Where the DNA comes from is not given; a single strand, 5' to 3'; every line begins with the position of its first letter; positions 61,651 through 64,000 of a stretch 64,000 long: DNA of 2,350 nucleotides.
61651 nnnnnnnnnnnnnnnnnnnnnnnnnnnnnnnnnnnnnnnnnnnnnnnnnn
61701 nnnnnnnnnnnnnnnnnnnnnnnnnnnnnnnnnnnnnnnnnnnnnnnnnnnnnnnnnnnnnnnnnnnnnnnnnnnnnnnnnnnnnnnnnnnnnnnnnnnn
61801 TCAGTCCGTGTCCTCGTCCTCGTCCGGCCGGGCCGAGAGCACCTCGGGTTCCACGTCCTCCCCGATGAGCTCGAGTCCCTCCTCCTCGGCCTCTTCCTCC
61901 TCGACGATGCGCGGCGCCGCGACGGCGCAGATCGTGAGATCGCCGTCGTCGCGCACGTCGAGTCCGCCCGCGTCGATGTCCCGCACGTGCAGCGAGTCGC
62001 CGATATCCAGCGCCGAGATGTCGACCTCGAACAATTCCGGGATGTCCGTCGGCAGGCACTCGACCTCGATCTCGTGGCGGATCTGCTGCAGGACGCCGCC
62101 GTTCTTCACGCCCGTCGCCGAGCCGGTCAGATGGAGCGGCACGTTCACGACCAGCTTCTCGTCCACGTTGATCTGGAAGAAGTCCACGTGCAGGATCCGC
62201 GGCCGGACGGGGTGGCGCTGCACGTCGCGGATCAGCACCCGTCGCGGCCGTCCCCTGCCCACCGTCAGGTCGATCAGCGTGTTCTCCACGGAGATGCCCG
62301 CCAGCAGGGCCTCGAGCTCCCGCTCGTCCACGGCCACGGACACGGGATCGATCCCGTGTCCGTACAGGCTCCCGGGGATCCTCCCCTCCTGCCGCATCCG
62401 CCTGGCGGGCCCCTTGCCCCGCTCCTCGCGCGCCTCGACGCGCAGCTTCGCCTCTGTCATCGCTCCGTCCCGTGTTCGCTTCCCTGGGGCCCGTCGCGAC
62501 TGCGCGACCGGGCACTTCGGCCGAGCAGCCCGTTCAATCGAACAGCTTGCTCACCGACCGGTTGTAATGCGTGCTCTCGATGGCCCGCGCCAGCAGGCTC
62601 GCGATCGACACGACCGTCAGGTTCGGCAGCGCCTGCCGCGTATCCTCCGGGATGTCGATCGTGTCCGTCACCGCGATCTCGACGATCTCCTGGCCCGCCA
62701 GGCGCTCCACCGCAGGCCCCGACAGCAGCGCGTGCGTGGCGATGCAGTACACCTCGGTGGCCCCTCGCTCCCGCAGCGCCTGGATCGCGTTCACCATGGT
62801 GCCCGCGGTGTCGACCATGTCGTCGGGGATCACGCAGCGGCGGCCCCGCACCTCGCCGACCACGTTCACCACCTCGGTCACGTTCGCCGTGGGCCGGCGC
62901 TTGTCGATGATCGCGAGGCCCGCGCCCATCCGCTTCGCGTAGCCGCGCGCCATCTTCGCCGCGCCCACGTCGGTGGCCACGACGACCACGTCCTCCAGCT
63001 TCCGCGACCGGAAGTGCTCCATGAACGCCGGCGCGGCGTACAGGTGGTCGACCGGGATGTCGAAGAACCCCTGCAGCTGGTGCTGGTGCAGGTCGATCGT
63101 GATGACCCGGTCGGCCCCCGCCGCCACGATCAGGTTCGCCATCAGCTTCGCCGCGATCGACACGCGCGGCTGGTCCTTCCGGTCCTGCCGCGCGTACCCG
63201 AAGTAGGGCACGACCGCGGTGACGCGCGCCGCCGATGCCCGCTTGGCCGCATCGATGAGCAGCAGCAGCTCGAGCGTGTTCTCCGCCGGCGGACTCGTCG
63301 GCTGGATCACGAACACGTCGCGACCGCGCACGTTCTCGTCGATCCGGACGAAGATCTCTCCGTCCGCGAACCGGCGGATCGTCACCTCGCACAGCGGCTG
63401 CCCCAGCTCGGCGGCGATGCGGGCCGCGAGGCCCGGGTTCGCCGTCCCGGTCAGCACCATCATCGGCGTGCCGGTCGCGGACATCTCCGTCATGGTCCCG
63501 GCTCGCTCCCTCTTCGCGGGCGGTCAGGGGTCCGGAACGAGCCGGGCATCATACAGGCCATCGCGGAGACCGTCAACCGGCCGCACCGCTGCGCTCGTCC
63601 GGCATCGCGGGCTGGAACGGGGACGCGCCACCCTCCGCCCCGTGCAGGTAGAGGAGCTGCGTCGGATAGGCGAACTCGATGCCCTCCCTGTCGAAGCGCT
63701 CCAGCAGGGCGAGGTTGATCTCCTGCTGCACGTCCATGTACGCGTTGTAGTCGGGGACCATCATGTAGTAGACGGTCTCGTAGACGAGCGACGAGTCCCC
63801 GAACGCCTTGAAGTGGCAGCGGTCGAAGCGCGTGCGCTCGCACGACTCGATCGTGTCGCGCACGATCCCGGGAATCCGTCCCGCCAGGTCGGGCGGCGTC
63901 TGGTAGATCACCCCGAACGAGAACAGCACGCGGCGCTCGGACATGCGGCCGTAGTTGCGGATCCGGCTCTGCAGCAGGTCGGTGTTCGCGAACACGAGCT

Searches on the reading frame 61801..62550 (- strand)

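Call 53: search_protein_families(library=pfam, proteins=[window:61801-62550:-], max_evalue=0.00001)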
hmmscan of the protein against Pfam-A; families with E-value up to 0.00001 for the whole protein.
window:61801-62550:- (249 aa): 2 families
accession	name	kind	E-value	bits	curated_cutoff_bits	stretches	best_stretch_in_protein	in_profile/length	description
PF14693.11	Ribosomal_TL5_C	-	7.5e-29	100.4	27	1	132-214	1-84/84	Ribosomal protein TL5, C-terminal domain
PF01386.24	Ribosomal_L25p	-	2.6e-27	95.5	23.6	1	36-124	1-82/82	Ribosomal L25p family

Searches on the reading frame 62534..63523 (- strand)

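Call 53: search_protein_families(library=pfam, proteins=[window:62534-63523:-], max_evalue=0.00001)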
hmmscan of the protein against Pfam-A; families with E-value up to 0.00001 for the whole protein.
window:62534-63523:- (329 aa): 3 families
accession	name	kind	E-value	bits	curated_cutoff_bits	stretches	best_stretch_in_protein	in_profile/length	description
PF13793.12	Pribosyltran_N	-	1.4e-47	160.8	25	1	21-136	1-117/117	N-terminal domain of ribose phosphate pyrophosphokinase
PF14572.12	Pribosyl_synth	-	1.1e-25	91.1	27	1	218-328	74-183/184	Phosphoribosyl synthetase-associated domain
PF00156.33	Pribosyltran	-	8.6e-16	58.1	26.3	1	170-267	22-127/158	Phosphoribosyl transferase domain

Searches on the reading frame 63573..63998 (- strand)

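Call 53: search_protein_families(library=pfam, proteins=[window:63573-63998:-], max_evalue=0.00001)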
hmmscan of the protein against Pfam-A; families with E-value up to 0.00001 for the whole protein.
window:63573-63998:- (141 aa): 1 family
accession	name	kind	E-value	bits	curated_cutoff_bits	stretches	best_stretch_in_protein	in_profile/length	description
PF21082.3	MS_channel_3rd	-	7.1e-11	42.8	21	1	25-109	2-88/88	Mechanosensitive ion channel MscS, C-terminal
